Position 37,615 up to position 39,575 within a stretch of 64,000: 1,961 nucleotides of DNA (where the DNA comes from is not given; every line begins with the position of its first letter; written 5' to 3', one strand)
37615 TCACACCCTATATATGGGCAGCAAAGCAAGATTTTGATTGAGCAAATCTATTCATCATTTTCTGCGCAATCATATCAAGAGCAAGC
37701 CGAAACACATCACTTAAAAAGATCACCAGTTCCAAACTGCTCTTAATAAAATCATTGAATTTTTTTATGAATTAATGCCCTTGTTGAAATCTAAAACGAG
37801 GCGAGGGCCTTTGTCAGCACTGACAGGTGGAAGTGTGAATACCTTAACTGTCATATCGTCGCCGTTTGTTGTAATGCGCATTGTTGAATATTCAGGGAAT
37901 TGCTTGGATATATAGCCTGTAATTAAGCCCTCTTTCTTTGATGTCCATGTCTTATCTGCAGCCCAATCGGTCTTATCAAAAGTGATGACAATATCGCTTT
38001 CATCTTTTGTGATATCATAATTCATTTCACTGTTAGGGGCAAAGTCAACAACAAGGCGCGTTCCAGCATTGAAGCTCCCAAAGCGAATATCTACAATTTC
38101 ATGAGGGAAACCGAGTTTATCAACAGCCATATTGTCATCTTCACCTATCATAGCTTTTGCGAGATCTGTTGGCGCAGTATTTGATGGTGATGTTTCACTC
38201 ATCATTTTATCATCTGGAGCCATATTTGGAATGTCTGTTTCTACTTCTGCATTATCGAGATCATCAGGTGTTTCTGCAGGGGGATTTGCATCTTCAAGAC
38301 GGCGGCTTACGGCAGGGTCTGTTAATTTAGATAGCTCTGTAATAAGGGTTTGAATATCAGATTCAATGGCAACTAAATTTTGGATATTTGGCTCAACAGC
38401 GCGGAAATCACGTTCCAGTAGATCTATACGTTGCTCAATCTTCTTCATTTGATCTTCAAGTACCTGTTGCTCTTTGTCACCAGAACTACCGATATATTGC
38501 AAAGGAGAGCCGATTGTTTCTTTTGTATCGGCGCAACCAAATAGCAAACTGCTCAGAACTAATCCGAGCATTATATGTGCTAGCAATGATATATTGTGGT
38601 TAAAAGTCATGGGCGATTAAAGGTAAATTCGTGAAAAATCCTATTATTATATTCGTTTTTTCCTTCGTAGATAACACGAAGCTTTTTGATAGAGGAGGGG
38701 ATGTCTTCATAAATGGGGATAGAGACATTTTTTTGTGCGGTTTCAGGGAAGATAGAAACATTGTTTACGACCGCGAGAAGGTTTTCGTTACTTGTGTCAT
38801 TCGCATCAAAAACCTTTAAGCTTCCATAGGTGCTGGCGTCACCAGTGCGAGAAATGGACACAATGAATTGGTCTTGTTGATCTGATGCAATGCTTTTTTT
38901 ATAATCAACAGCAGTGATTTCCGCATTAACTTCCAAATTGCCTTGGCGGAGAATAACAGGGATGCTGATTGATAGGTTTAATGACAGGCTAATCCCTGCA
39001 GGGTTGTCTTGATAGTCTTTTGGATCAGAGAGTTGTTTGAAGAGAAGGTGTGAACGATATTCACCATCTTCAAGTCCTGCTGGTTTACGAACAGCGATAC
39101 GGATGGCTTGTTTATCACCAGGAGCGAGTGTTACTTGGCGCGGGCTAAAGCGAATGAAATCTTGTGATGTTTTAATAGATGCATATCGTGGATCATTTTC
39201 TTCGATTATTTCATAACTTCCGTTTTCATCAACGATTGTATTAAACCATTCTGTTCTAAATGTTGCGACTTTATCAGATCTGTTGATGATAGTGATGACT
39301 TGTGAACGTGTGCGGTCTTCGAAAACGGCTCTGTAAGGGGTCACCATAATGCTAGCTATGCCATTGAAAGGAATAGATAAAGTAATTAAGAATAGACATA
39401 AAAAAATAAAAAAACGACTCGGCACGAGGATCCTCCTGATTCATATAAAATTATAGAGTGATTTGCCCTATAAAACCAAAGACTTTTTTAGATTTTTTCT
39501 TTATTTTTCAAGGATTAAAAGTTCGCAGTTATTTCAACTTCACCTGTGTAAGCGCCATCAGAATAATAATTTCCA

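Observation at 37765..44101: Chaperone-usher-like pilus cluster built on DUF4402-like subunits, with SPOR- and AMIN-like cell-wall-binding modules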

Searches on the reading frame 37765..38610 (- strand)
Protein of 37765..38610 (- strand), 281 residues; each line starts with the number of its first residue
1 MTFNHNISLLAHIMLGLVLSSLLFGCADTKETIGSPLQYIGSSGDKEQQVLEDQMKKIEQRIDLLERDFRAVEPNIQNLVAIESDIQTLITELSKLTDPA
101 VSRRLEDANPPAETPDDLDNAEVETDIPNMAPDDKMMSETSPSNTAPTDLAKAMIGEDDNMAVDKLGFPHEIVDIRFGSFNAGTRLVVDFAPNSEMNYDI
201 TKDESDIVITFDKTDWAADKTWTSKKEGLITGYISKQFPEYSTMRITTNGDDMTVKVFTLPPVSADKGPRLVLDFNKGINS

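Call 3: search_protein_families(library=pfam, proteins=[window:37765-38610:-], max_evalue=1)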
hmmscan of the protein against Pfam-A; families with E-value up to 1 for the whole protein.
window:37765-38610:- (281 aa): 3 families
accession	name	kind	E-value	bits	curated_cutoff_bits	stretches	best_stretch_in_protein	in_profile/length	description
PF11741.13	AMIN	-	0.0048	17.4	20.5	2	174-261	1-90/101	AMIN domain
PF17749.6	MIP-T3_C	-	0.029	14.9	25.8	1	40-118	37-112/154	Microtubule-binding protein MIP-T3 C-terminal region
PF23991.1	DUF7310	-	0.29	12.1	40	1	47-86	31-70/83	Coiled-coil region of unknown function (DUF7310)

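Call 4: search_protein_families(library=ncbifam, proteins=[window:37765-38610:-], max_evalue=1)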
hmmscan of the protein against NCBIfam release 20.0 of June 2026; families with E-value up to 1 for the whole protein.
window:37765-38610:- (281 aa): 1 family
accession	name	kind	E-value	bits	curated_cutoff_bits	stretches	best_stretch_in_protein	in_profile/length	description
TIGR02976.1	phageshock_pspB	equivalog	0.065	13.5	51.7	1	49-75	45-71/75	envelope stress response membrane protein PspB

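Call 26: search_solved_structures(query=window:37765-38610:-, max_evalue=10)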
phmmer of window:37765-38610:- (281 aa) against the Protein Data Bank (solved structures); distinct sequences matched with E-value up to 10: 7.
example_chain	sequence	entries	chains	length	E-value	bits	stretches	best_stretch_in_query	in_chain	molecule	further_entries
6nyr_A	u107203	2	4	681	0.15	14.9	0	139-181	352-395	Crov588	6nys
7zr2_A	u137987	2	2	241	0.91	12.3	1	35-81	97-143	Spike protein S2',Chimeric protein mimic of SARS-CoV-2 Spike HR1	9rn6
9dsm_A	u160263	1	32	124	1.5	11.6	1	56-134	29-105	Sjogren's Syndrome Nuclear Autoantigen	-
6nr8_1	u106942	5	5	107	1.5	11.6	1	46-80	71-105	Prefoldin subunit 1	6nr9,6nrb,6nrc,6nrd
7wu7_1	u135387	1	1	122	1.6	11.5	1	46-80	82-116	Prefoldin subunit 1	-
5hay_A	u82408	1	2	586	1.9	11.2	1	182-225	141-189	Nucleoporin NUP170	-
8qkd_A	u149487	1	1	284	3.5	10.4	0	27-104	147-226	sc-CC-5-24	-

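Call 48: search_protein_families(library=pfam, alignment_id=A6, max_evalue=0.01)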
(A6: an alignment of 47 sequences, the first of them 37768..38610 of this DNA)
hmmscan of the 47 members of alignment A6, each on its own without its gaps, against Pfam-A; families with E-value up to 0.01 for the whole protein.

A. member 1, window:37768-38610:- (281 aa): 1 family
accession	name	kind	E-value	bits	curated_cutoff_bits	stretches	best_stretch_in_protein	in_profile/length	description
PF11741.13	AMIN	-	0.0048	17.4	20.5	0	174-261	1-90/101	AMIN domain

B. families by the number of members that match (of 47 scanned): 9 families
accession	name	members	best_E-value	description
PF05036.18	SPOR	19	4.1e-10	SPOR domain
PF11741.13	AMIN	12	6.7e-10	AMIN domain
PF24837.1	AMIN-like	8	2.2e-05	AMIN-like domain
PF06456.18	Arfaptin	2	0.0028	Arfaptin-like domain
PF10146.14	zf-C4H2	1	0.0012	Zinc finger-containing protein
PF19111.5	DUF5798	1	0.0031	Family of unknown function (DUF5798)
PF05192.23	MutS_III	1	0.0047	MutS domain III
PF08663.15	HalX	1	0.0051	HalX domain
PF07830.18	PP2C_C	1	0.0063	Protein serine/threonine phosphatase 2C, C-terminal domain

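Call 49: search_solved_structures(query=A6, max_evalue=10, show_alignments=2)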
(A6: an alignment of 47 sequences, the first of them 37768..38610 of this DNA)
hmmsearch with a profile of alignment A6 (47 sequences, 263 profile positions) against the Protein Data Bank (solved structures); distinct sequences matched with E-value up to 10: 14.
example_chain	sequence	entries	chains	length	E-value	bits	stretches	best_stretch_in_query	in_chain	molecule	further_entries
4ow2_A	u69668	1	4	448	3.6e-05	26.8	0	64-100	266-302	Yop effector YopM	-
3jc8_Qa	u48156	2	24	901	0.001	22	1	92-183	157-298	PilQ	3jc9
3sto_A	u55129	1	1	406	0.13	15.1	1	173-240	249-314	Serine protease inhibitor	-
9m8m_H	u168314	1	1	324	0.24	14.2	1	82-144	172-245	Photosynthetic reaction center subunit H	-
1w7f_A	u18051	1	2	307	0.32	13.8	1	9-57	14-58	BETA-LACTAMASE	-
7o3j_C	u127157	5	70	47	0.4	13.5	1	13-37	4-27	TrwH protein | TrwH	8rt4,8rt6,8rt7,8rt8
6ikk_A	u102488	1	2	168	0.68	12.7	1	8-52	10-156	YfiB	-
6ssv_A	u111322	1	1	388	0.86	12.4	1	173-242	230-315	Serpin, putative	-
8b6a_A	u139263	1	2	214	1.4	11.8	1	4-38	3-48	Conserved hypothetical lipoprotein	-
6ikj_A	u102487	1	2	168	1.6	11.5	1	8-55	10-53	YfiB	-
9e5c_6a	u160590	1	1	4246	2.3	11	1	41-121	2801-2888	Dynein heavy chain, putative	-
6z0m_B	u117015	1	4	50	2.3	11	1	50-95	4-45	Cys-Ncap strand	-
6xp5_K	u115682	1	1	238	6.6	9.5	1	69-137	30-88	Mediator of RNA polymerase II transcription subunit 11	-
5gox_A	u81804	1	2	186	7.9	9.2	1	53-100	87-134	DNA repair protein RAD50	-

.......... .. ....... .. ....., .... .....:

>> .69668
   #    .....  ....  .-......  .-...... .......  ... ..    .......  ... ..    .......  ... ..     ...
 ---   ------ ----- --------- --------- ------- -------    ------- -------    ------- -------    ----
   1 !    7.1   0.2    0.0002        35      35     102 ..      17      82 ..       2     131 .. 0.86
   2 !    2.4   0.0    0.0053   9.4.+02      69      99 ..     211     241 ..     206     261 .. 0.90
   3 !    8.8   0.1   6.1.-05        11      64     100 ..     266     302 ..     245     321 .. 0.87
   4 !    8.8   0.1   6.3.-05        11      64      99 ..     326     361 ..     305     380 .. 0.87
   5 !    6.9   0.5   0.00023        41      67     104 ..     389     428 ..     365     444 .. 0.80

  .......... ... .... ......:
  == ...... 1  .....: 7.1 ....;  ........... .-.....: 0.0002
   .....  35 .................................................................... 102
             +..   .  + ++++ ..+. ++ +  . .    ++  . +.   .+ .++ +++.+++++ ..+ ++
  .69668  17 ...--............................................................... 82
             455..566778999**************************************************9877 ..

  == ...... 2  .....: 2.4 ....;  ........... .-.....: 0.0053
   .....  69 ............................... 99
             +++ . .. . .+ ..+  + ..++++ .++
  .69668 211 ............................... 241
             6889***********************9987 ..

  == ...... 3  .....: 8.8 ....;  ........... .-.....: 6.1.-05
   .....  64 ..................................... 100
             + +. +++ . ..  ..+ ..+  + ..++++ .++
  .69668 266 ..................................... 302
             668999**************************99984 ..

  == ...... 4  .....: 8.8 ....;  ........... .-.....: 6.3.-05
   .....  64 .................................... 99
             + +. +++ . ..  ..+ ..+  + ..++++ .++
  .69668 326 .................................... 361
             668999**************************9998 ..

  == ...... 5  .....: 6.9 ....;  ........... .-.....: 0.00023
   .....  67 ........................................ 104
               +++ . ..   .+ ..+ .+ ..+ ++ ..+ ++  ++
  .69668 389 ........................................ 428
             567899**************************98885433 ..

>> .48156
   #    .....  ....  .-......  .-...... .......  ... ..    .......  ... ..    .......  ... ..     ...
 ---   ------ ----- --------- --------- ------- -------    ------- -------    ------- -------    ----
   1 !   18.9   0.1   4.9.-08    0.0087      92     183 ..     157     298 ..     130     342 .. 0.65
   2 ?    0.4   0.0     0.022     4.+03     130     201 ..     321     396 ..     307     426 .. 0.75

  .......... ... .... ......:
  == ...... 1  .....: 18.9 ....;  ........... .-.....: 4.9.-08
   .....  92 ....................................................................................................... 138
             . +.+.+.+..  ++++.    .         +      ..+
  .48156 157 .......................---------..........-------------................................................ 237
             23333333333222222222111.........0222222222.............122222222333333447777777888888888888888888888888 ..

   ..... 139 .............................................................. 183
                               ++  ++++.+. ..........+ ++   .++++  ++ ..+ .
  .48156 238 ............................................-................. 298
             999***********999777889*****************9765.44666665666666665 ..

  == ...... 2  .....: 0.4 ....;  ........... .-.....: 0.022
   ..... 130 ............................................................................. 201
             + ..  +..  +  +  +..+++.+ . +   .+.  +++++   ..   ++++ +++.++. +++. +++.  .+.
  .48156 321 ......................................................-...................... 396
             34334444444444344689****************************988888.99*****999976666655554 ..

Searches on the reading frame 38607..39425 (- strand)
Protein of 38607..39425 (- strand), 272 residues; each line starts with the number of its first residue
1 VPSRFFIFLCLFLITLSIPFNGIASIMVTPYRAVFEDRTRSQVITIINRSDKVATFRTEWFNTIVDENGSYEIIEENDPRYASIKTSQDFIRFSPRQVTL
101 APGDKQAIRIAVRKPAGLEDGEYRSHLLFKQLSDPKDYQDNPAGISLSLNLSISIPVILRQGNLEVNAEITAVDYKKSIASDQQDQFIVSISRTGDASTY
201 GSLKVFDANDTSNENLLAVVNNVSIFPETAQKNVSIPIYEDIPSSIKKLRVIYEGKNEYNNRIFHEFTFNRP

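Call 3: search_protein_families(library=pfam, proteins=[window:38607-39425:-], max_evalue=1)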
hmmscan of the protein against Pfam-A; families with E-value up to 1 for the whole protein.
window:38607-39425:- (272 aa): 4 families
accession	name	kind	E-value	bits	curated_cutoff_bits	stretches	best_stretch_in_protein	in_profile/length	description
PF00345.26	PapD_N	-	0.0009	19.7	23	1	28-160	4-121/126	Pili and flagellar-assembly chaperone, PapD N-terminal domain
PF06030.18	WxLIP_PGBD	-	0.00099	19.6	27.3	1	42-124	31-114/121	WxL Interacting Protein, peptidoglycan binding domain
PF22544.2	HYDIN_VesB_CFA65-like_Ig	-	0.0028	18.3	25.5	1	76-120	32-77/100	HYDIN/CFA65/VesB-like, Ig-like domain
PF06280.18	fn3_5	-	0.042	15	27.6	1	38-120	8-86/112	Fn3-like domain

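Call 4: search_protein_families(library=ncbifam, proteins=[window:38607-39425:-], max_evalue=1)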
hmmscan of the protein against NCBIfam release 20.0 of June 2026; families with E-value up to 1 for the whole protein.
window:38607-39425:- (272 aa): 0 families

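Call 7: search_solved_structures(query=window:38607-39425:-, max_evalue=10)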
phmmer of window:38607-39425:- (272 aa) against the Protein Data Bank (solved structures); distinct sequences matched with E-value up to 10: 2.
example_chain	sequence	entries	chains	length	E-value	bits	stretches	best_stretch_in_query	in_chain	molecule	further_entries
4k4k_A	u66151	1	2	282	0.59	12.5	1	64-121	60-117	Putative cell adhesion protein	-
6gbu_B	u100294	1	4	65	1.5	11.1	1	90-128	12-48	Intersectin-1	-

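Call 10: find_homologous_proteins(query=window:38607-39425:-, max_evalue=0.001)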
Query window:38607-39425:- (272 aa): 407 proteins with E <= 0.001 among 825 candidates; the best 120 are listed.
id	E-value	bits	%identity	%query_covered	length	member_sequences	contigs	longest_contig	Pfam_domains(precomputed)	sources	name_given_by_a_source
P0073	1.8e-173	592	100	100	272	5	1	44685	-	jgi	-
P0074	3.5e-136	470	87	90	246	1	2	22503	-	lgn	-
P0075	7.0e-108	378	69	90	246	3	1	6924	-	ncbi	-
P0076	4.8e-77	277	49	99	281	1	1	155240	PF06030.19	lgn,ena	-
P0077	3.3e-76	274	49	99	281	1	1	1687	PF06030.19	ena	-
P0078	5.2e-74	267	48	97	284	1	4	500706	-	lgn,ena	-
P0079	1.9e-63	232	44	97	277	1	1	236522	-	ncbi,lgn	-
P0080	5.5e-63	231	45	95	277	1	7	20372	-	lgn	-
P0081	4.1e-54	201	39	99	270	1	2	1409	PF06280.19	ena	-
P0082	2.6e-46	176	40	99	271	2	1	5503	-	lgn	-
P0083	6.1e-46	175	38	99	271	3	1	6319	-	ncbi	-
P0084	7.8e-45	171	38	97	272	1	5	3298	-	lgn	-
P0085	7.9e-45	171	35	97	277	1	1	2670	PF06280.19,PF00345.27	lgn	-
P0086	1.3e-44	170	37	97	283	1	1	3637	PF00345.27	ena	-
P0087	6.9e-44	168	36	97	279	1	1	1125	PF00345.27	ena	-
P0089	2.8e-43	166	37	99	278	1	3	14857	PF00345.27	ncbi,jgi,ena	ncbi:MAG: fimbria/pilus periplasmic chaperone [Colwellia sp.]|jgi:P pilus assembly protein, chaperon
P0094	2.3e-41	160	35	96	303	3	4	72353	PF00345.27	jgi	-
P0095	3.2e-41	159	34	98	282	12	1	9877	PF00345.27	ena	-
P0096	4.8e-41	159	35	94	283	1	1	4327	PF00345.27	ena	-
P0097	5.6e-41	158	37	89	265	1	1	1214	PF00345.27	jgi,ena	-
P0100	1.1e-40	157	36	97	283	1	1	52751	PF00345.27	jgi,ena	-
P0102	2.7e-40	156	35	94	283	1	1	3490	PF00345.27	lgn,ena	-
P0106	3.0e-39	153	35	95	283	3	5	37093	PF00345.27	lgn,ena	-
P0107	3.4e-39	153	36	97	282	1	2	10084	PF06280.19,PF00345.27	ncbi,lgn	-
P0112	1.5e-38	150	36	94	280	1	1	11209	PF00345.27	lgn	-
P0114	6.2e-38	148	33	99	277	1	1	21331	PF00345.27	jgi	jgi:P pilus assembly chaperone PapD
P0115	7.6e-38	148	35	89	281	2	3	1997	PF06280.19,PF00345.27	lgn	-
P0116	8.0e-38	148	37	89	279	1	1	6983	PF06280.19,PF00345.27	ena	-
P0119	1.4e-37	147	37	84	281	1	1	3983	PF00345.27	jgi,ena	-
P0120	1.5e-37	147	33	97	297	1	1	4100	PF06280.19,PF00345.27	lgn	-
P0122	2.0e-37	147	35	91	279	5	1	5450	PF00345.27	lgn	-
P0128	5.0e-37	145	37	97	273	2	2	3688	PF00345.27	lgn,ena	-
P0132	3.0e-36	143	35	94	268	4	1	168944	PF06280.19,PF00345.27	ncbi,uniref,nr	ncbi:fimbrial biogenesis chaperone [Ferrimonas aestuarii]|uniref:Molecular chaperone n=1 Tax=Ferrimo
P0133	3.9e-36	143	35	98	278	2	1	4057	PF00345.27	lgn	-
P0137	7.5e-36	142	33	92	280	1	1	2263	PF00345.27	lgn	-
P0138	7.9e-36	142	33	89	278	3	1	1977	PF00345.27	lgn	-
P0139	9.1e-36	141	32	99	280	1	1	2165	PF06280.19,PF00345.27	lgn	-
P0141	1.2e-35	141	32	96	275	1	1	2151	PF00345.27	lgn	-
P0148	3.8e-35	139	33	91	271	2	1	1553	PF06280.19,PF00345.27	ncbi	-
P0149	7.4e-35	138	37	79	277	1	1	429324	PF00345.27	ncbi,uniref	ncbi:fimbrial biogenesis chaperone [Marinimicrobium sp. C2-29]|uniref:fimbrial biogenesis chaperone 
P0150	7.8e-35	138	35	95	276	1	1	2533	PF06280.19,PF00345.27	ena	-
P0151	1.3e-34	138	32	92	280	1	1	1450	PF00345.27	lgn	-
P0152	1.6e-34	137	31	98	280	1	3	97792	PF06280.19,PF00345.27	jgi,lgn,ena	jgi:fimbrial chaperone protein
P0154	4.1e-34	136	34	90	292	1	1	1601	PF00345.27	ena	-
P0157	5.6e-34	135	35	98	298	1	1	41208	PF00345.27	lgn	-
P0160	8.9e-34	135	35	95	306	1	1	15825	PF00345.27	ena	-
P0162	1.0e-33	135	35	86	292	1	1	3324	PF00345.27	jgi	jgi:hypothetical protein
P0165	1.4e-33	134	35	79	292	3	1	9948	PF00345.27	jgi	-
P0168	1.8e-33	134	32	89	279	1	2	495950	PF06280.19,PF00345.27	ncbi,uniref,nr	ncbi:fimbrial biogenesis chaperone [Lacimicrobium alkaliphilum]|uniref:Pili assembly chaperone N-ter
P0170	1.8e-33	134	38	86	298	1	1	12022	PF00345.27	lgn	-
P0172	2.4e-33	133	33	94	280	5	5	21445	PF06280.19,PF00345.27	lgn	-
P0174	3.1e-33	133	31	97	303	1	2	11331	PF00345.27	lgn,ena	-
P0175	3.4e-33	133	31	99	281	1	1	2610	PF00345.27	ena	-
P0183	6.8e-33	132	32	96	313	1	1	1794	PF00345.27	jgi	-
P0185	1.3e-32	131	30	99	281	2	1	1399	PF06280.19,PF00345.27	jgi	-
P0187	1.7e-32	131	34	94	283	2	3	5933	PF00345.27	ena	-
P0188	2.5e-32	130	32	98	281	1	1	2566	PF00345.27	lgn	-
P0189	3.2e-32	130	32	95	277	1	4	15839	PF00345.27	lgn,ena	-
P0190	3.2e-32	130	32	89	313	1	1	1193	PF06280.19,PF00345.27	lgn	-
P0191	3.6e-32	130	33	92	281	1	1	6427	PF00345.27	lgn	-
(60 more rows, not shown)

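Call 45: search_solved_structures(query=A5, max_evalue=1, show_alignments=3)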
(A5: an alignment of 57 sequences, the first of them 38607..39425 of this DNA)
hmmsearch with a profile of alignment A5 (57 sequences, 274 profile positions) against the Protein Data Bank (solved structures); distinct sequences matched with E-value up to 1: 7.
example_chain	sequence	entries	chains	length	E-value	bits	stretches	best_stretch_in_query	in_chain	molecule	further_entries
5d6h_A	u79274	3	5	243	0.46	12.8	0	25-159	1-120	CsuC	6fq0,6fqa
6fjy_A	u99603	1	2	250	0.5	12.7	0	25-158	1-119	CsuC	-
3q48_A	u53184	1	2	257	0.57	12.5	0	8-52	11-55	Chaperone CupB2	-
5yfk_A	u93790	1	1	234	0.73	12.1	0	167-219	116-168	Uncharacterized protein Sortase B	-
7lhg_D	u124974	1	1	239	0.81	12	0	8-93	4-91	Chaperone protein PapD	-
5b23_A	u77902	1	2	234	0.84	11.9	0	167-219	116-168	Uncharacterized protein Sortase B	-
6e14_C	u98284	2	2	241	0.86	11.9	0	9-65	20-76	Chaperone protein FimC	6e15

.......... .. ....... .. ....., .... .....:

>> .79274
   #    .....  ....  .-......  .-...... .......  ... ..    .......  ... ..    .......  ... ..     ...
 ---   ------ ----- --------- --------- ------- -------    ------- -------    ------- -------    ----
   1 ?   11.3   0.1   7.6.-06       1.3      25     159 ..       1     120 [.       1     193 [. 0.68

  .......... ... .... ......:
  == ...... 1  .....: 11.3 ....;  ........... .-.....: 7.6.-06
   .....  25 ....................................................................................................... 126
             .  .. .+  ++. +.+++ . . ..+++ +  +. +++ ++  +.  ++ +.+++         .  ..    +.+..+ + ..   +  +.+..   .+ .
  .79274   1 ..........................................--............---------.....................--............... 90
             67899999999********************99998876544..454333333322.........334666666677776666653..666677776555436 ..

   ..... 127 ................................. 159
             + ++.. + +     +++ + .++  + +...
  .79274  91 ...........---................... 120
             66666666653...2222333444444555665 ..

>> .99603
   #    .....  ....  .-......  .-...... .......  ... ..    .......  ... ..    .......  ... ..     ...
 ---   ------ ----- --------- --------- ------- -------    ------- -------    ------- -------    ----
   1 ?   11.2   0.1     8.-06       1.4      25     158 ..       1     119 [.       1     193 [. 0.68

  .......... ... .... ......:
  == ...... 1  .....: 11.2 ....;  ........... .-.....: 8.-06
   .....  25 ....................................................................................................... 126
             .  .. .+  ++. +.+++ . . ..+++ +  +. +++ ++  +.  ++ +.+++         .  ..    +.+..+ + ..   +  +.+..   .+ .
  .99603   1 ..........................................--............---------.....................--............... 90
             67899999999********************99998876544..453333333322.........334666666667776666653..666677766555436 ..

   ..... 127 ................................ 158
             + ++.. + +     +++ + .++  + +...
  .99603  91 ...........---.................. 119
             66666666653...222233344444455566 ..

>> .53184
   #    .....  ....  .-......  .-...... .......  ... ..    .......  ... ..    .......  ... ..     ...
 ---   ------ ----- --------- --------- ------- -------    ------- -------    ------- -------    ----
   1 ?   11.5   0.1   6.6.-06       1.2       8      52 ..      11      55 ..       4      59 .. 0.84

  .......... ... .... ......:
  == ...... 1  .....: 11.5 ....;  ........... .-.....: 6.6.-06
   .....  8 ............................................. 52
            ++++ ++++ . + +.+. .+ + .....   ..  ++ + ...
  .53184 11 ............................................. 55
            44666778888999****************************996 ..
